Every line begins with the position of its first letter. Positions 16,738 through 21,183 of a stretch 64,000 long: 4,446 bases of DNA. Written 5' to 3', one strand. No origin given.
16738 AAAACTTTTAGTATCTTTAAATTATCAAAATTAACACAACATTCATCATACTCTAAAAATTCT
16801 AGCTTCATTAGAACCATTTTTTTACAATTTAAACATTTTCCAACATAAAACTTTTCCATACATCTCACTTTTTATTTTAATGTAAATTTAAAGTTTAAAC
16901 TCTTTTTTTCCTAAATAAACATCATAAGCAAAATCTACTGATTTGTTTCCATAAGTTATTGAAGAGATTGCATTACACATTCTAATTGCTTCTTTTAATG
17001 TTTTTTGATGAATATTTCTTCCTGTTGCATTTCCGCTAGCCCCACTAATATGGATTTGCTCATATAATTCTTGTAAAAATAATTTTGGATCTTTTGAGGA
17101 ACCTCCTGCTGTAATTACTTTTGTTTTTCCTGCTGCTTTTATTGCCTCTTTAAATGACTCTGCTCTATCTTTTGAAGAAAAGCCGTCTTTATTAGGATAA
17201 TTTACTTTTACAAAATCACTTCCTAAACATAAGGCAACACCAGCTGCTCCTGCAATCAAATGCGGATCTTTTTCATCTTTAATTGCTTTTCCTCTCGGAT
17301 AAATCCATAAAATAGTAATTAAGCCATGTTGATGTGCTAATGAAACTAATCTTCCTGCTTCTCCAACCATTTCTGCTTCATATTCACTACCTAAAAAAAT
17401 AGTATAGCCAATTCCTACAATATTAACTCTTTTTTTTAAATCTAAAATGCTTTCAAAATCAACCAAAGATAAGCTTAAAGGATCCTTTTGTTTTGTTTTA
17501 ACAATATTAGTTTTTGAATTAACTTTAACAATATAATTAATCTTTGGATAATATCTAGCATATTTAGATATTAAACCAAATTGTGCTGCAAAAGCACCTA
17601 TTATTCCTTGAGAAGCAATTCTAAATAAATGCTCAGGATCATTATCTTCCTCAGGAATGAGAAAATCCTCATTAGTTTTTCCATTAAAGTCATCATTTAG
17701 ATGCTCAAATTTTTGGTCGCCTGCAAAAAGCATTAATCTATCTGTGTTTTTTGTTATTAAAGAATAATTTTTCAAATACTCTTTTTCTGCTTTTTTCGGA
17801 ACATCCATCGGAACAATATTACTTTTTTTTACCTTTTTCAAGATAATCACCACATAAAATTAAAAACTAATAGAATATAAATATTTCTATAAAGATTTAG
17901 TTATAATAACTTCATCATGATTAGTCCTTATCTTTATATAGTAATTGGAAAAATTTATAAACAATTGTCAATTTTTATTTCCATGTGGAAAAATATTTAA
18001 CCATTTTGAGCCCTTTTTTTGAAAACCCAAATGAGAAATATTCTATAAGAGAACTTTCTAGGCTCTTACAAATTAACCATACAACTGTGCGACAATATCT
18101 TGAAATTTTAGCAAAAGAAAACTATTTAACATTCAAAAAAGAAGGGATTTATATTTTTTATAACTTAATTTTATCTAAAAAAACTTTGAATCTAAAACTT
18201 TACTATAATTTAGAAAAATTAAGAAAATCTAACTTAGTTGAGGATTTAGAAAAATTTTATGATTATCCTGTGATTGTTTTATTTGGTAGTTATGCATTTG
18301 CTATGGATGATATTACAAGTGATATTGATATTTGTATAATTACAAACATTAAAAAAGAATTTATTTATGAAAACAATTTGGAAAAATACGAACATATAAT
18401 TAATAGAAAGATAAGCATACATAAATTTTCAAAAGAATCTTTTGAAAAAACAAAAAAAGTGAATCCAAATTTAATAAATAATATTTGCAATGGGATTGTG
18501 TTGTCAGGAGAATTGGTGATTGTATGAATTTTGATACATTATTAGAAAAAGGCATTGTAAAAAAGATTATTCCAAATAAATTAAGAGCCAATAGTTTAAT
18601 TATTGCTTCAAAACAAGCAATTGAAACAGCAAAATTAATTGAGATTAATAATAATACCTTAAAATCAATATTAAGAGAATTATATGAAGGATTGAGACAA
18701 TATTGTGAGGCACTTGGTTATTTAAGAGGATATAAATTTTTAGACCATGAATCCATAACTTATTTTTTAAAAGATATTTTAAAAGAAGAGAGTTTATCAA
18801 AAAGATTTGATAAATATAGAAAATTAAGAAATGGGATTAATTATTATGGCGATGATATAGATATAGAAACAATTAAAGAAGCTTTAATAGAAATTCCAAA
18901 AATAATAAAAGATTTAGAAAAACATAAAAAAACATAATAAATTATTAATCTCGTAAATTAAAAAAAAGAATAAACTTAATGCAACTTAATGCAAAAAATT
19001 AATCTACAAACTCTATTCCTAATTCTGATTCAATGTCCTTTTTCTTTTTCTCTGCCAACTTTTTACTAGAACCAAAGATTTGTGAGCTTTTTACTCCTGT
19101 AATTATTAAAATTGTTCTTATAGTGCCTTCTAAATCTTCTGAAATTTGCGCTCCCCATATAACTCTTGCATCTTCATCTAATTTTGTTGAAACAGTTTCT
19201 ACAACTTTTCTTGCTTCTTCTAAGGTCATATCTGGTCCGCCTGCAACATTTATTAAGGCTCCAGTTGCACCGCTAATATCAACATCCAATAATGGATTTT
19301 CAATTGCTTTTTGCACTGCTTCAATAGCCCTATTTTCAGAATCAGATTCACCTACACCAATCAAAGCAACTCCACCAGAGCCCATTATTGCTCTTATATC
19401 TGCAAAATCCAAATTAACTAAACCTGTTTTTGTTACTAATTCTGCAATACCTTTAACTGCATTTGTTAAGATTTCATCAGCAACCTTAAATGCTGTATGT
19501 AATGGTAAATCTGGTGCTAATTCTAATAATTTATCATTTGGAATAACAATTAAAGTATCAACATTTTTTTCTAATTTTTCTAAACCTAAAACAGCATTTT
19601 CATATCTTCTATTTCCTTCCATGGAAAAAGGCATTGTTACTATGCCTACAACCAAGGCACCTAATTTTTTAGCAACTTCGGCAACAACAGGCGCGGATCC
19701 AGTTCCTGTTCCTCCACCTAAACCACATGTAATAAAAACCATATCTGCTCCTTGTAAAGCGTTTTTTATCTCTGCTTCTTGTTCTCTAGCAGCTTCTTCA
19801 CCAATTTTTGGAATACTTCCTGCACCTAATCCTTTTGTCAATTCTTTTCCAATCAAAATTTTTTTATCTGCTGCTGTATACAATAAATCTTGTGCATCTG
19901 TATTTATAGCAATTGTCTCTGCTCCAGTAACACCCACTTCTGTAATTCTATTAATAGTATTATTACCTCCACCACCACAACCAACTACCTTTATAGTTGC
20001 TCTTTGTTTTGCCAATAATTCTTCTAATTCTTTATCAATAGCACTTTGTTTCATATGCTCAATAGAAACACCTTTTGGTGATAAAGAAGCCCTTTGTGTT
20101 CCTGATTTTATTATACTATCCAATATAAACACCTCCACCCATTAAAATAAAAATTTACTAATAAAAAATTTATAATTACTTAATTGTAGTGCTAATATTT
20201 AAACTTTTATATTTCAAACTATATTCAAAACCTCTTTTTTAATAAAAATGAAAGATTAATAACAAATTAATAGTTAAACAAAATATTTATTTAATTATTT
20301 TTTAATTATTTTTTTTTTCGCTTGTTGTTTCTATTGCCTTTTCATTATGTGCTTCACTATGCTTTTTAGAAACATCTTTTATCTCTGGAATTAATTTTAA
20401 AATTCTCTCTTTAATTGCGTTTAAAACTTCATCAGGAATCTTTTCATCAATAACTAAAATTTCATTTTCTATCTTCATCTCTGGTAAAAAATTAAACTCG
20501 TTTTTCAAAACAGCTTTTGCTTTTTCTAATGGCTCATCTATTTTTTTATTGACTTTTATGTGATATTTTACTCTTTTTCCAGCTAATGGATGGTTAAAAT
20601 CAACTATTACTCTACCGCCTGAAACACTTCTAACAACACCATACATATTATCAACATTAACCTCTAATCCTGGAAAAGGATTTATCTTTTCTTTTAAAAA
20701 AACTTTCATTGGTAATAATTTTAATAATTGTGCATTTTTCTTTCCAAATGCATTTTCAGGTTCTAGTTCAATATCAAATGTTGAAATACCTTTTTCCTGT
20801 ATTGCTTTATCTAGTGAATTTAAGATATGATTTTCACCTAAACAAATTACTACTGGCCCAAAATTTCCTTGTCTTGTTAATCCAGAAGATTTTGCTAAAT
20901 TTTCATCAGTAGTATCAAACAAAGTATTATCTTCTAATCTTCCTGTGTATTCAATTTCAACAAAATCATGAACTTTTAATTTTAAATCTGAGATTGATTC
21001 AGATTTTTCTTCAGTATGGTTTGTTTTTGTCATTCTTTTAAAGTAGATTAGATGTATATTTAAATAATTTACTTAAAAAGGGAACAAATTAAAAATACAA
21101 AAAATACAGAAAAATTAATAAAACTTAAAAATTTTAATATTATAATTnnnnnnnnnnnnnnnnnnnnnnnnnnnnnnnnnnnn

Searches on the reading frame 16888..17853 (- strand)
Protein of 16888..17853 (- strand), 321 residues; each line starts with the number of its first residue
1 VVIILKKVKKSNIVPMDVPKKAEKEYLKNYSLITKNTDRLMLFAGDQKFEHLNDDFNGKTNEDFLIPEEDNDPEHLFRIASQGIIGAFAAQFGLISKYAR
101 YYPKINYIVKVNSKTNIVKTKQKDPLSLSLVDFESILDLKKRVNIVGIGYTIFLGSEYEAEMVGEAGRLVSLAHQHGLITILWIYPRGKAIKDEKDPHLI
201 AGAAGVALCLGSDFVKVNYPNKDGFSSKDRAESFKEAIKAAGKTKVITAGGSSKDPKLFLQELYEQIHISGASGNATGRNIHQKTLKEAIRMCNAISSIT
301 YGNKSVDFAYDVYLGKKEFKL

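Call 25: search_protein_families(library=pfam, proteins=[window:16888-17853:-], max_evalue=0.001)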
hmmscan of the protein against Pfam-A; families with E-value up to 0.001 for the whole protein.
window:16888-17853:- (321 aa): 1 family
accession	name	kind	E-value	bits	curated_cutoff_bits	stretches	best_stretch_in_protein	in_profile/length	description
PF01791.15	DeoC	-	2e-47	162.2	23.8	1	41-284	2-229/229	DeoC/LacD family aldolase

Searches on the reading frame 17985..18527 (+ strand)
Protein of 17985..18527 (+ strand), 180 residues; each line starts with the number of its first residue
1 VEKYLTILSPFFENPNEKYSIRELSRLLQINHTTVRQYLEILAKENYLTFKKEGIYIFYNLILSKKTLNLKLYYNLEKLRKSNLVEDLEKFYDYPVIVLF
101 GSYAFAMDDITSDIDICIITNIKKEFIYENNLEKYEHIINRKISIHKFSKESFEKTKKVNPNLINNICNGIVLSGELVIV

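Call 25: search_protein_families(library=pfam, proteins=[window:17985-18527:+], max_evalue=0.001)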
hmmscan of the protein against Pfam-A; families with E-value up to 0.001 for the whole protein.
window:17985-18527:+ (180 aa): 3 families
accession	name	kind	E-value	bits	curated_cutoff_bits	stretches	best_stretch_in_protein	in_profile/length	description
PF18765.7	Polbeta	-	2.8e-06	27.8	26.9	1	89-151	8-72/93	Polymerase beta, Nucleotidyltransferase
PF01909.29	NTP_transf_2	-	8.8e-06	26.5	21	1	94-153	14-79/93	Nucleotidyltransferase domain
PF01022.26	HTH_5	-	8.8e-05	22.8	22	0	17-48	14-45/47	Bacterial regulatory protein, arsR family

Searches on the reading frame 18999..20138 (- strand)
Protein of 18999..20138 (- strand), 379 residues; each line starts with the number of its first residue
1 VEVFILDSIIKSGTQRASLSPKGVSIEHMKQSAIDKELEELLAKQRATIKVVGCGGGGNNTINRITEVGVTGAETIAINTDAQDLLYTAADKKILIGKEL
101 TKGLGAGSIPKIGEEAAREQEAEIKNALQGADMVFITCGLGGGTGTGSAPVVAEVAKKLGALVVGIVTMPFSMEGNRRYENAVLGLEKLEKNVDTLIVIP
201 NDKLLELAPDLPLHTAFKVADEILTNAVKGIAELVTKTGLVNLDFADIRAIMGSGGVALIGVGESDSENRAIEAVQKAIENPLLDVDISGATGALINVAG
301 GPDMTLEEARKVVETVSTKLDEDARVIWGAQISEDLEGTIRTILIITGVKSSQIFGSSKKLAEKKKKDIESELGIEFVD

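Call 25: search_protein_families(library=pfam, proteins=[window:18999-20138:-], max_evalue=0.001)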
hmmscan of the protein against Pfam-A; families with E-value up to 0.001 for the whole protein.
window:18999-20138:- (379 aa): 2 families
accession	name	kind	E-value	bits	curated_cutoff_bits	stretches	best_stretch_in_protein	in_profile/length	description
PF00091.31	Tubulin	-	1.4e-49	169.4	33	1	49-207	2-188/190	Tubulin/FtsZ family, GTPase domain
PF12327.13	FtsZ_C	-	2.7e-35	121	27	1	256-350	1-95/95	FtsZ family, C-terminal domain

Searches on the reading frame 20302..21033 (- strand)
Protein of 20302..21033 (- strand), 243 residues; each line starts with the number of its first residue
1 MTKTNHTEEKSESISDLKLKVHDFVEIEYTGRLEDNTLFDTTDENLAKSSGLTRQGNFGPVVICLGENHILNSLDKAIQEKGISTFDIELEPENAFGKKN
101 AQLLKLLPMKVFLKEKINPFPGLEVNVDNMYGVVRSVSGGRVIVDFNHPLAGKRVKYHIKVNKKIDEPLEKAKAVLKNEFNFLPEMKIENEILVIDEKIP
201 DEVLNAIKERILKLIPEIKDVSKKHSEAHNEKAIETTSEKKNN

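Call 25: search_protein_families(library=pfam, proteins=[window:20302-21033:-], max_evalue=0.001)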
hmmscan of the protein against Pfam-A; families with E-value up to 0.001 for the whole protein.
window:20302-21033:- (243 aa): 2 families
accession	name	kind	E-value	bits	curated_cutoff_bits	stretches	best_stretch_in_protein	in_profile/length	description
PF22199.2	FKBP26_IF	-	1.3e-19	70.3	27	1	105-150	1-46/46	FKBP26, IF domain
PF00254.34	FKBP_C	-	9.6e-05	23.1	21.1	1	19-101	5-76/94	FKBP-type peptidyl-prolyl cis-trans isomerase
